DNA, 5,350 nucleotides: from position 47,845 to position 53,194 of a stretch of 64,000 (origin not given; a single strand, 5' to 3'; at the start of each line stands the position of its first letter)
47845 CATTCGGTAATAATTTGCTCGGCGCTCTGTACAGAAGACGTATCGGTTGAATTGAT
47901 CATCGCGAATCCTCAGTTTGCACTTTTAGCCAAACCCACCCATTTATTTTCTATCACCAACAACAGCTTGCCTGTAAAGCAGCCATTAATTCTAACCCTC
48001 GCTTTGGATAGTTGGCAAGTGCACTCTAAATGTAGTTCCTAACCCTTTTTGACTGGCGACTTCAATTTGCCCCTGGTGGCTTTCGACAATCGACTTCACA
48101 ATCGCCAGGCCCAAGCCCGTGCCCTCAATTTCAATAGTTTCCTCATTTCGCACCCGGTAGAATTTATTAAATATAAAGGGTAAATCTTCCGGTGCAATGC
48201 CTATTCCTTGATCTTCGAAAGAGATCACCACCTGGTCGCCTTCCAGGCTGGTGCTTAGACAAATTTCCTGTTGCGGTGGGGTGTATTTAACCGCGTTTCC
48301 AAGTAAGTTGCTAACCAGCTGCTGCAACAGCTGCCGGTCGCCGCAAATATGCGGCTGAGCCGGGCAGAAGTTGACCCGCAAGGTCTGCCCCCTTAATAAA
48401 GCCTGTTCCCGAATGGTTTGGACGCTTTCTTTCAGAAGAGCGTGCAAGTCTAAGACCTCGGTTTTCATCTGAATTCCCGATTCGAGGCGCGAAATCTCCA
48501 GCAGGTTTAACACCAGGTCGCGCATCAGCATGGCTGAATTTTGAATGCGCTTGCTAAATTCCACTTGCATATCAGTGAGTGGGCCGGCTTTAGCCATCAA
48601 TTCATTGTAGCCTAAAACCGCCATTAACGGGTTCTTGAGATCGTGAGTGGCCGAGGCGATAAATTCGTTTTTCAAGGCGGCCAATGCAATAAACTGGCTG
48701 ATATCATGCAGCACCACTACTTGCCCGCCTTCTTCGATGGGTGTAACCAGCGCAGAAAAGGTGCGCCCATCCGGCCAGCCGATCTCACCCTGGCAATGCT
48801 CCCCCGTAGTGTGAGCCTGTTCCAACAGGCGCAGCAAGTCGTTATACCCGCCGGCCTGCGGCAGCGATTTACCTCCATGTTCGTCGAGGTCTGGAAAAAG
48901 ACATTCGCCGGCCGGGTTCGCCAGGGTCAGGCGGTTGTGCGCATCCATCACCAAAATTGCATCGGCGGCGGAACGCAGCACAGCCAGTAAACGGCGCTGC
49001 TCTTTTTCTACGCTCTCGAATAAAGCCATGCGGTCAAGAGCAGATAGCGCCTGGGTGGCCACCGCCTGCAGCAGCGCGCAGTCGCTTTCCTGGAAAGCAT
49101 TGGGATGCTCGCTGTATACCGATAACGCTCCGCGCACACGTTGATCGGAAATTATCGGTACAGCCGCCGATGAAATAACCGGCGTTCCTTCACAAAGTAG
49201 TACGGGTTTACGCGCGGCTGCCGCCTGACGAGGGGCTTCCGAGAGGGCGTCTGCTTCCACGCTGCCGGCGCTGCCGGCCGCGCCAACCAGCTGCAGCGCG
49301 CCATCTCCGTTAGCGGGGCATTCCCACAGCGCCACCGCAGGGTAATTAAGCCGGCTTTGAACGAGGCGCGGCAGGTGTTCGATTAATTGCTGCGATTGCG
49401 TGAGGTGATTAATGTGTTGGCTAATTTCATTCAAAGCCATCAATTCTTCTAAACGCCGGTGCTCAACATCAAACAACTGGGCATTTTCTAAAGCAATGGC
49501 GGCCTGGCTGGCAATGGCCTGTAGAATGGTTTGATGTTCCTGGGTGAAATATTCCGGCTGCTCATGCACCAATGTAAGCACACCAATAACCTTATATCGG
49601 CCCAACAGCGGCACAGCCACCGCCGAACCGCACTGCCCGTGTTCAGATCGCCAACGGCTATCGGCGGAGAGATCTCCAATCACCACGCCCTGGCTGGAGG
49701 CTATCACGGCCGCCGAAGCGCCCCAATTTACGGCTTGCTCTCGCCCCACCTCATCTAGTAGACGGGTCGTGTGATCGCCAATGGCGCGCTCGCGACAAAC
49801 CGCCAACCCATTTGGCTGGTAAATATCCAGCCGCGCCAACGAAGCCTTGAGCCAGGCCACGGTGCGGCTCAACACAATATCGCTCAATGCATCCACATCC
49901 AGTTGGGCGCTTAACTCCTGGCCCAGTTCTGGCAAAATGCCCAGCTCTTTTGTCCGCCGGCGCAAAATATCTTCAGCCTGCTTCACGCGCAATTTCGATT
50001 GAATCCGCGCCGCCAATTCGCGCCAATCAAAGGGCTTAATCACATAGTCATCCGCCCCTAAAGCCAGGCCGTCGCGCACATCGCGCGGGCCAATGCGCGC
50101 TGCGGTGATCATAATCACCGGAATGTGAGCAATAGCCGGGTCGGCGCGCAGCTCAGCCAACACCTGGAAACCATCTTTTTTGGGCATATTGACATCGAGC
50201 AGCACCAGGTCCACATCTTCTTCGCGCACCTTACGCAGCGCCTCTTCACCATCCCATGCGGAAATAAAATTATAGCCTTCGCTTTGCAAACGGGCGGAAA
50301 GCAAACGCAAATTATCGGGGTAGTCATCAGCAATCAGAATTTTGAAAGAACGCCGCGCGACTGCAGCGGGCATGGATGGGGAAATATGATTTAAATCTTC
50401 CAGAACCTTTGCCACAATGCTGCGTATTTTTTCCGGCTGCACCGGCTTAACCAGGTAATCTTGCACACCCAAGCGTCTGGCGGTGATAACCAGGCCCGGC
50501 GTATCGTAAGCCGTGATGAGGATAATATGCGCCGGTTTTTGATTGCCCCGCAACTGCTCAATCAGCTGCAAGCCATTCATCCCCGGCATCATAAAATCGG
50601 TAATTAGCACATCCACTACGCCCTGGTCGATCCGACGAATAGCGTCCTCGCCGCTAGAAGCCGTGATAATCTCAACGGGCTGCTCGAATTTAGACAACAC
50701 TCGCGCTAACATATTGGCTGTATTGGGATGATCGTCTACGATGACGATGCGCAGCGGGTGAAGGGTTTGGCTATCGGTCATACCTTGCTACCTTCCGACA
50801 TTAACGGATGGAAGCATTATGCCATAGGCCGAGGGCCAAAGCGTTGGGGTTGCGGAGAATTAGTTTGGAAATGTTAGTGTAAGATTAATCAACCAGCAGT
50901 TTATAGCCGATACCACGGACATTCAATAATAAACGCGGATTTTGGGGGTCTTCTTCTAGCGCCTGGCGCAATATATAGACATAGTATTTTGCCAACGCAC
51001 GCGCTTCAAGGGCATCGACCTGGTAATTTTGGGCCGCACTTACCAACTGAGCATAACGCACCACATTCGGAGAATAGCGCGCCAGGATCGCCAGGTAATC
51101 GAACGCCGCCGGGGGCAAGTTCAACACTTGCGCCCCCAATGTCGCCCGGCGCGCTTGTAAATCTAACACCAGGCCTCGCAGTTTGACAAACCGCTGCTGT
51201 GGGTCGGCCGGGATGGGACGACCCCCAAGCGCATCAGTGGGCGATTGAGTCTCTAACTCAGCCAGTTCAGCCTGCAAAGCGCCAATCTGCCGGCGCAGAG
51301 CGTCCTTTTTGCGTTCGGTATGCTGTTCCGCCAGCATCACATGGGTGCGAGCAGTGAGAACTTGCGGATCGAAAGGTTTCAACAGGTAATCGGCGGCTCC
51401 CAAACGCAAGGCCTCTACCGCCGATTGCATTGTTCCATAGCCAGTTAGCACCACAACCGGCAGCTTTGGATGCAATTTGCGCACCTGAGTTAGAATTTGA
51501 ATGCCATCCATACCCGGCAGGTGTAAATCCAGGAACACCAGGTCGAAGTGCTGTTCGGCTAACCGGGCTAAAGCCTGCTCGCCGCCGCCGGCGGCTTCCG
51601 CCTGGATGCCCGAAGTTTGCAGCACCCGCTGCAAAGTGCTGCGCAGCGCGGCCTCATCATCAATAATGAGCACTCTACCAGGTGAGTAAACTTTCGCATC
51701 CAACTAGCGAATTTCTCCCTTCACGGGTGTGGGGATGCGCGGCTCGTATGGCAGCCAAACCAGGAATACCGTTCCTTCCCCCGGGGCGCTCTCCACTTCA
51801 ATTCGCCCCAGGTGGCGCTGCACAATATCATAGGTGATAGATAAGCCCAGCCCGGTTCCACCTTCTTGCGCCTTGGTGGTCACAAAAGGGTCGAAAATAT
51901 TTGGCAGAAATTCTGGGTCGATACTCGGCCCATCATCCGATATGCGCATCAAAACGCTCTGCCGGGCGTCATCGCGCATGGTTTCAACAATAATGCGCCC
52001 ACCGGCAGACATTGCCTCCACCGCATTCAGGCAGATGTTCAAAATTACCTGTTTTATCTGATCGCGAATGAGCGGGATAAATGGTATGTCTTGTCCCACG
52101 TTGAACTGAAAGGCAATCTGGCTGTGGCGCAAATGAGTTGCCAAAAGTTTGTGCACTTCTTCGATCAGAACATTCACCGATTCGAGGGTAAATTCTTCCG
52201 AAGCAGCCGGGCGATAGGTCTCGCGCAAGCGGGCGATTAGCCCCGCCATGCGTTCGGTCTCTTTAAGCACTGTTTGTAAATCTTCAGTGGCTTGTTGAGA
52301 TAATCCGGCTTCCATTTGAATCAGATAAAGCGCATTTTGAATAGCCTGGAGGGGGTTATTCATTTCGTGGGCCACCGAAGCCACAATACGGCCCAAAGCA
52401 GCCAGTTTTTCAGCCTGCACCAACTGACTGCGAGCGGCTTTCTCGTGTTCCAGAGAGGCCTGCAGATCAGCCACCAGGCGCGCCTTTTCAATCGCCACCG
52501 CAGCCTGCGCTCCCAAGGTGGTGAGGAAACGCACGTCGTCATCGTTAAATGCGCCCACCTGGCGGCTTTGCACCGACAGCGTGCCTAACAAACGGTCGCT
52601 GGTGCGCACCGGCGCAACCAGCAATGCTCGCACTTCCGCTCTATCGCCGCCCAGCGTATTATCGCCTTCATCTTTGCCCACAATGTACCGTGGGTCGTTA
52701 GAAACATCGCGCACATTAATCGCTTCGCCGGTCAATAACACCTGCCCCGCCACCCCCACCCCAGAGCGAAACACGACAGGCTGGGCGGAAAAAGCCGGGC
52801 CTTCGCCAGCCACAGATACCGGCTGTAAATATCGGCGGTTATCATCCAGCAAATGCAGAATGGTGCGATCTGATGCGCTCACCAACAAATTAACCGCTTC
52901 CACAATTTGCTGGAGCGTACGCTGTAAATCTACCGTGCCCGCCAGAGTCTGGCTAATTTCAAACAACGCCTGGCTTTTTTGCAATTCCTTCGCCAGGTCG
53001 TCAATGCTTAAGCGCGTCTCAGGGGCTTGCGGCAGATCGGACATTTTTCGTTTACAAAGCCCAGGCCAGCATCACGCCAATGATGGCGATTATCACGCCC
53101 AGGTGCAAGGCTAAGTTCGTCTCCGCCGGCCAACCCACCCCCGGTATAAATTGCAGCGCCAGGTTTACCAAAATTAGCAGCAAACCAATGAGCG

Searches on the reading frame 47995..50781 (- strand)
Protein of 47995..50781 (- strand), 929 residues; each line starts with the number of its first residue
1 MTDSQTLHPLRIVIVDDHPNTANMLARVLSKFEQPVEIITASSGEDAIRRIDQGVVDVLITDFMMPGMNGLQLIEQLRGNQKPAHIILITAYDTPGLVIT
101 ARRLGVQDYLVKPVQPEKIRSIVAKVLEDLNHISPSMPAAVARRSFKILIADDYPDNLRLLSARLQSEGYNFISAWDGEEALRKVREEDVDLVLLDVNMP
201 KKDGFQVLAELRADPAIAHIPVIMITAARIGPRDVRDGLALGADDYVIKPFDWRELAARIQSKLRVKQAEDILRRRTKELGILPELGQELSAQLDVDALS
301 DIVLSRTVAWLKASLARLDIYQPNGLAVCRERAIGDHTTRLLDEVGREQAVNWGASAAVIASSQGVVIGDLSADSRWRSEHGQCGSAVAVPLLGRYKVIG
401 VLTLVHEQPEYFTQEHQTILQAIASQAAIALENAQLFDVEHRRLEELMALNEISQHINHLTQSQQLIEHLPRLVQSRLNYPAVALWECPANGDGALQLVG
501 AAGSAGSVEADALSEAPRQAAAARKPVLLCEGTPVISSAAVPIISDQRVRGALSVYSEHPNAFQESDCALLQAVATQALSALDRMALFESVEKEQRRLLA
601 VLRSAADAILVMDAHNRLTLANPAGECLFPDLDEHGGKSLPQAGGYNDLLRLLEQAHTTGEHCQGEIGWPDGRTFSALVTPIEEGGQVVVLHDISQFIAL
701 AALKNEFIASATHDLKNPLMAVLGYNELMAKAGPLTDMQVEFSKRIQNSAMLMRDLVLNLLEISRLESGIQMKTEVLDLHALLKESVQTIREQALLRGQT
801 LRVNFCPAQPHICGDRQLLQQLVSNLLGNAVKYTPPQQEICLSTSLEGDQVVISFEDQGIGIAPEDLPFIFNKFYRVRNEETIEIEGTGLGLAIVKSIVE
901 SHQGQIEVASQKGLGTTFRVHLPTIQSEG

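Call 20: search_protein_families(library=pfam, proteins=[window:47995-50781:-], max_evalue=0.0001)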
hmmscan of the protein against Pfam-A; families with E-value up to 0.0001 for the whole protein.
window:47995-50781:- (929 aa): 6 families
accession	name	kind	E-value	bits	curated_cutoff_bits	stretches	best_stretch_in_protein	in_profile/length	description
PF00072.30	Response_reg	-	3.1e-55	185.5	30.2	2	148-261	1-111/111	Response regulator receiver domain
PF02518.31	HATPase_c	-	1.4e-30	106.4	26.4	1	814-924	1-109/111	Histidine kinase-, DNA gyrase B-, and HSP90-like ATPase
PF13185.12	GAF_2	-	4e-25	89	28.6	2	294-432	2-136/136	GAF domain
PF01590.32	GAF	-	7e-23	82.1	22.4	2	347-431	47-133/133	GAF domain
PF13492.12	GAF_3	-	5.2e-16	59.7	27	1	357-433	57-129/129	GAF domain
PF00512.31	HisKA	-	1.1e-14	54.7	26.9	1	704-769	2-66/66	His Kinase A (phospho-acceptor) domain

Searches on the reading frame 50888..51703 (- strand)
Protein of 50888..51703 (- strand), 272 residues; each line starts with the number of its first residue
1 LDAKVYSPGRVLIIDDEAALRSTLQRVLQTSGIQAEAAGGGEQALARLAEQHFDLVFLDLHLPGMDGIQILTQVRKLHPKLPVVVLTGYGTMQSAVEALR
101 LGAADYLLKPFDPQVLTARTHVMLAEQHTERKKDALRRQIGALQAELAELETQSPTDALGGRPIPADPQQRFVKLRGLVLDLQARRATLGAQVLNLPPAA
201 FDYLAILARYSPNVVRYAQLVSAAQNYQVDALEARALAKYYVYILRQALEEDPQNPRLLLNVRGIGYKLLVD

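Call 20: search_protein_families(library=pfam, proteins=[window:50888-51703:-], max_evalue=0.0001)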
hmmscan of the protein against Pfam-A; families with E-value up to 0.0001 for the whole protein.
window:50888-51703:- (272 aa): 2 families
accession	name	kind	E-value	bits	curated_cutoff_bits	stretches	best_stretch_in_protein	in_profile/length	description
PF00072.30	Response_reg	-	2.1e-32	112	30.2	1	11-119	1-109/111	Response regulator receiver domain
PF00486.34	Trans_reg_C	-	9e-11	42.1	26.2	1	193-269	3-77/77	Transcriptional regulatory protein, C terminal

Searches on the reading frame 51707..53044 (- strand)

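Call 20: search_protein_families(library=pfam, proteins=[window:51707-53044:-], max_evalue=0.0001)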
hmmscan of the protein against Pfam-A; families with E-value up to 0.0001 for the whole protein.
window:51707-53044:- (446 aa): 5 families
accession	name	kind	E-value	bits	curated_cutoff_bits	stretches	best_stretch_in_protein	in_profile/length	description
PF02518.31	HATPase_c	-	8.9e-25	87.7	26.4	1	328-434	4-110/111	Histidine kinase-, DNA gyrase B-, and HSP90-like ATPase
PF13185.12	GAF_2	-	2.9e-19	70.1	28.6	1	38-186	2-136/136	GAF domain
PF01590.32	GAF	-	1.6e-18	68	22.4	1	39-185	1-133/133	GAF domain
PF13492.12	GAF_3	-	3.7e-13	50.4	27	1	39-186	1-128/129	GAF domain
PF00512.31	HisKA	-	3.9e-11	43.3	26.9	1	217-278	2-62/66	His Kinase A (phospho-acceptor) domain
